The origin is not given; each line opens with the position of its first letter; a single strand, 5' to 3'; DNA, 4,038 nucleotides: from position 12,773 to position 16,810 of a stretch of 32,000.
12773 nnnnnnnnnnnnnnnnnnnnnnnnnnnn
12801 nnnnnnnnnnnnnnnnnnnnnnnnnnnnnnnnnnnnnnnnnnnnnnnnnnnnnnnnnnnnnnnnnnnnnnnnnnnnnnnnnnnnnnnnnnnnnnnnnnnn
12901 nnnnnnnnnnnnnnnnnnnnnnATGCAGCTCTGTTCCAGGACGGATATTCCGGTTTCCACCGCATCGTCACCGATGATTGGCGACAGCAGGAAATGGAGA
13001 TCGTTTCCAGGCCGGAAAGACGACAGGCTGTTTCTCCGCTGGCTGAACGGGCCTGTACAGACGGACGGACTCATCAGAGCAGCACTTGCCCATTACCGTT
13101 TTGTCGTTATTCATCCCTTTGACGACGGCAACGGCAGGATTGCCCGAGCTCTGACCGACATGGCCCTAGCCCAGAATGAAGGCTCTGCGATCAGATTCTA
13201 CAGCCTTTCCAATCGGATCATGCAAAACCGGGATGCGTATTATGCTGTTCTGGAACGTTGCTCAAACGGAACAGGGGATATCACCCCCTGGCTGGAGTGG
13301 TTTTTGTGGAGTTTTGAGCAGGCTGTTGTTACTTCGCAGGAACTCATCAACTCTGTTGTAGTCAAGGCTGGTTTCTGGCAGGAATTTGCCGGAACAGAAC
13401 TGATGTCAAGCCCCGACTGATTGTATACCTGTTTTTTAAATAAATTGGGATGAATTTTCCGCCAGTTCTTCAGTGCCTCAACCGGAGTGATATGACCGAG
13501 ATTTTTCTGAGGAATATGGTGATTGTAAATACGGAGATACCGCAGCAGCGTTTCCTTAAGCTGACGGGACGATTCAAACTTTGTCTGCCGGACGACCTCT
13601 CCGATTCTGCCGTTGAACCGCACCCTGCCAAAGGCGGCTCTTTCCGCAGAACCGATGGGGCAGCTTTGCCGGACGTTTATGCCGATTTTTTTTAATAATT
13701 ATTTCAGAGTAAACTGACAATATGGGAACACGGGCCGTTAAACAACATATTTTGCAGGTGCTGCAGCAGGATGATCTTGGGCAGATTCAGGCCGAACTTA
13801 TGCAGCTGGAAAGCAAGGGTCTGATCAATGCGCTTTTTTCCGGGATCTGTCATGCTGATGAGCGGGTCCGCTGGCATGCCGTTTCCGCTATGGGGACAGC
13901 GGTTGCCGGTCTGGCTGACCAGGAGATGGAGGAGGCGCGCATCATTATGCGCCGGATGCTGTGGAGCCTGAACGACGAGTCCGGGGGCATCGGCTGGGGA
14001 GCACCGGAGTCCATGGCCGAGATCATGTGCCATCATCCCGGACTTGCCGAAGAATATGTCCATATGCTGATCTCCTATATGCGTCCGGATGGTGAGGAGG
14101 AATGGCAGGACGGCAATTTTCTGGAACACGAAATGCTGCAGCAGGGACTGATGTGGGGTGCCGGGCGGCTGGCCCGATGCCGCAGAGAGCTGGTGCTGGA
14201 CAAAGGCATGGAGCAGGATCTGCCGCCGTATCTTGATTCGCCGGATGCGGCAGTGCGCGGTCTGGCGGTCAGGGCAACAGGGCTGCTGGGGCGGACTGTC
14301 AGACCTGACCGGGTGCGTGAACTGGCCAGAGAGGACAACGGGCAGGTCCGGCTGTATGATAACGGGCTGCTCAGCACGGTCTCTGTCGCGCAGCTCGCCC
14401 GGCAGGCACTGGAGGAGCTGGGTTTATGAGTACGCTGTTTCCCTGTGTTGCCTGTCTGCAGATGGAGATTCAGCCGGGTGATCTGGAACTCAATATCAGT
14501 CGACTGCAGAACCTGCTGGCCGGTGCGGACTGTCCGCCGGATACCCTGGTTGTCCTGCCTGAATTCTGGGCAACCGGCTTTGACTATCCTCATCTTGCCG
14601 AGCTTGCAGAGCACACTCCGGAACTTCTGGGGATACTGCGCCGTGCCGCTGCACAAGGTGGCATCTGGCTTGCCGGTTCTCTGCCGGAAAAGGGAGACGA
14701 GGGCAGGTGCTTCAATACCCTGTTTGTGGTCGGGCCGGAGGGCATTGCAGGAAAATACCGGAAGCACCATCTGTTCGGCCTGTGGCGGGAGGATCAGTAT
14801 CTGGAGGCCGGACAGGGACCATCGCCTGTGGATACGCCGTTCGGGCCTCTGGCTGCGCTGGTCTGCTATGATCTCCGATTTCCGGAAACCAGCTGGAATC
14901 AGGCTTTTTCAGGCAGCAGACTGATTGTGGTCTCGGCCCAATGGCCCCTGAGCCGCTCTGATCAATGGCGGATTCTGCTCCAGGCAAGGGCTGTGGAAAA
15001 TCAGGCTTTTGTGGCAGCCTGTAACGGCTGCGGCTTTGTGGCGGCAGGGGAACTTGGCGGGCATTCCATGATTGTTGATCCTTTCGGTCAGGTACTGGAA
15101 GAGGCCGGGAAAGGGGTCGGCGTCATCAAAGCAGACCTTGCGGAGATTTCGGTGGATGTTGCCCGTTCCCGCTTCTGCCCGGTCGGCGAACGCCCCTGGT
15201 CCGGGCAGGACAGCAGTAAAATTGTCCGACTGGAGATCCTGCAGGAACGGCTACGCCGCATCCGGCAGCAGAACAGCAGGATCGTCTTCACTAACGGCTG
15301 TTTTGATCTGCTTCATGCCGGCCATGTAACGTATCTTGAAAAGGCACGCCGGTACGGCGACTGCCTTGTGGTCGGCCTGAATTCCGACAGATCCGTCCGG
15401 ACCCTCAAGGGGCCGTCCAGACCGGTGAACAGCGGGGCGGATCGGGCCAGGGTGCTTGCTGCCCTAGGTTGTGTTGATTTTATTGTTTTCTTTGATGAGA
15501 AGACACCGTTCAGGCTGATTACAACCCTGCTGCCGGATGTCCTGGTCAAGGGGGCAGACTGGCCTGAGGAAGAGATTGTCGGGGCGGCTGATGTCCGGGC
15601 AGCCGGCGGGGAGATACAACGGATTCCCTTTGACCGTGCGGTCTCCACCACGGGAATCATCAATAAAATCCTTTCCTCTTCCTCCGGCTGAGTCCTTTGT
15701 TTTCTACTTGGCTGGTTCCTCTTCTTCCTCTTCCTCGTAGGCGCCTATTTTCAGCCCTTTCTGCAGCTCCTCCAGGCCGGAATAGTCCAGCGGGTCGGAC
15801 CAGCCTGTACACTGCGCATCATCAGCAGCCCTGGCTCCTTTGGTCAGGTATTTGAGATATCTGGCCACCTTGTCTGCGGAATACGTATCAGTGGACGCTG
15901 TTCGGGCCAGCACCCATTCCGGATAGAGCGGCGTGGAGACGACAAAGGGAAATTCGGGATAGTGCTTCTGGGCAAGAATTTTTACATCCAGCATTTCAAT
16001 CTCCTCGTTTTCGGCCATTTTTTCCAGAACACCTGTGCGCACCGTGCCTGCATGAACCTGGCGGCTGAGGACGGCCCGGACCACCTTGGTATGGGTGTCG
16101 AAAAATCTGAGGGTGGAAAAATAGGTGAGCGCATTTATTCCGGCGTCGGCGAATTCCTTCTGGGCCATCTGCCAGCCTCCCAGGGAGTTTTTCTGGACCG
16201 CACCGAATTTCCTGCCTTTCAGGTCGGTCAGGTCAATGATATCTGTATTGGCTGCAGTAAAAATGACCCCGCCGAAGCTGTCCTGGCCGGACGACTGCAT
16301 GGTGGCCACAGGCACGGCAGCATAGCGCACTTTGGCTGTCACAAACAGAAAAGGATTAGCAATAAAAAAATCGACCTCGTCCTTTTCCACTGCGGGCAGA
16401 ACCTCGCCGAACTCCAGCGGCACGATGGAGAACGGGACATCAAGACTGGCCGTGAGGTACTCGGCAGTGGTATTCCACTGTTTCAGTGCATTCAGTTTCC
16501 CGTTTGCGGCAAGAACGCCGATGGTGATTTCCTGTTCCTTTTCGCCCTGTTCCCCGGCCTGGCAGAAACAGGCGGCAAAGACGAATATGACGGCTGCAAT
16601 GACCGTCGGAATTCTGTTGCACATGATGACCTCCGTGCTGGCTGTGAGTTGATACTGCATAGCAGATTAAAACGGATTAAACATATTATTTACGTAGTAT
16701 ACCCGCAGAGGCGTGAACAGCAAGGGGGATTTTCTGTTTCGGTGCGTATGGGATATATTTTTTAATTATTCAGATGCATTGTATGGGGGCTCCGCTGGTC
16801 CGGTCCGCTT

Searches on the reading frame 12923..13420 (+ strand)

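Call 45: search_protein_families(library=pfam, proteins=[window:12923-13420:+], max_evalue=0.1)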
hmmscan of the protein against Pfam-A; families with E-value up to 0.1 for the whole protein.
window:12923-13420:+ (165 aa): 1 family
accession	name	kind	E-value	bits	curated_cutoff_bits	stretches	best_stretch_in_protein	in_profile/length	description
PF02661.23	Fic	-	3.8e-11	44.1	24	1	39-82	51-93/93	Fic/DOC family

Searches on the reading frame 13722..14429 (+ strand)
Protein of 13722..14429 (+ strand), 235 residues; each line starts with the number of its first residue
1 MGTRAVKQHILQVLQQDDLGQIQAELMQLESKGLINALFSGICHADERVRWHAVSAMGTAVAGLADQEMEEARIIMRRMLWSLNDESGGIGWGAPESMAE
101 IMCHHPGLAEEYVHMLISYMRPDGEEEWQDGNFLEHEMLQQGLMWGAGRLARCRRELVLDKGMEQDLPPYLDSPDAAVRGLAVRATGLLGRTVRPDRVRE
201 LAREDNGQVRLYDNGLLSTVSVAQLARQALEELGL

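Call 45: search_protein_families(library=pfam, proteins=[window:13722-14429:+], max_evalue=0.1)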
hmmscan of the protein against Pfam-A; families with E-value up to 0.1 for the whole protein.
window:13722-14429:+ (235 aa): 5 families
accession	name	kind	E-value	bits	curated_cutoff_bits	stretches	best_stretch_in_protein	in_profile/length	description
PF13646.12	HEAT_2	-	1.2e-06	29.1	27.7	1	26-80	24-71/88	HEAT repeats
PF13513.12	HEAT_EZ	-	0.00033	21.6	27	0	140-185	4-51/55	HEAT-like repeat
PF25767.1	ARM_TBCD_2nd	-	0.0043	16.9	29.7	0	70-144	73-149/245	Tubulin-specific chaperone D-like, ARM repeats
PF25757.1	TPR_DNAAF5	-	0.009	15.7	27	1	21-72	156-207/288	Dynein axonemal assembly factor 5-like, TPR repeats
PF02985.28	HEAT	-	0.035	14.8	23.5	0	34-59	1-26/31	HEAT repeat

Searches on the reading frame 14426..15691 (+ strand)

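Call 45: search_protein_families(library=pfam, proteins=[window:14426-15691:+], max_evalue=0.1)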
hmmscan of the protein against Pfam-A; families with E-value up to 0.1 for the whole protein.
window:14426-15691:+ (421 aa): 2 families
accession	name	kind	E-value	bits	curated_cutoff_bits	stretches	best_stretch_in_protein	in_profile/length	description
PF00795.27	CN_hydrolase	-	4.9e-45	154.3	23.2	1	8-239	2-247/256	Carbon-nitrogen hydrolase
PF01467.32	CTP_transf_like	-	1.9e-16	60.9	21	1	288-382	1-93/133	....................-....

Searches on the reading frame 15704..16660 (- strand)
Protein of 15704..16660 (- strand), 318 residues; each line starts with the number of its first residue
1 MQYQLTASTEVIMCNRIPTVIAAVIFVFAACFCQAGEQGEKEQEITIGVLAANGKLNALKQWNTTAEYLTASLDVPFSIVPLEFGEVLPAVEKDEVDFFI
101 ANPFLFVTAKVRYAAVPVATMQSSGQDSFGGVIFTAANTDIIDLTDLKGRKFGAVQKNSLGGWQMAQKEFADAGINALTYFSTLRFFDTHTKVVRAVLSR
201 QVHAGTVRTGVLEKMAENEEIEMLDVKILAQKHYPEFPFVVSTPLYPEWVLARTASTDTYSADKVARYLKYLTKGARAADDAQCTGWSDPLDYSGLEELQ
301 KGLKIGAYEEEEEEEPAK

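Call 45: search_protein_families(library=pfam, proteins=[window:15704-16660:-], max_evalue=0.1)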
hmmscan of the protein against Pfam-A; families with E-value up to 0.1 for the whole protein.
window:15704-16660:- (318 aa): 2 families
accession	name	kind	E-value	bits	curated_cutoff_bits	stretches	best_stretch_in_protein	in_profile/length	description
PF12974.12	Phosphonate-bd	-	3.1e-41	141.8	27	1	47-289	1-236/242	ABC transporter, phosphonate, periplasmic substrate-binding protein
PF09084.16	NMT1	-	0.00011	22.6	20.5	1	85-242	32-184/216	NMT1/THI5 like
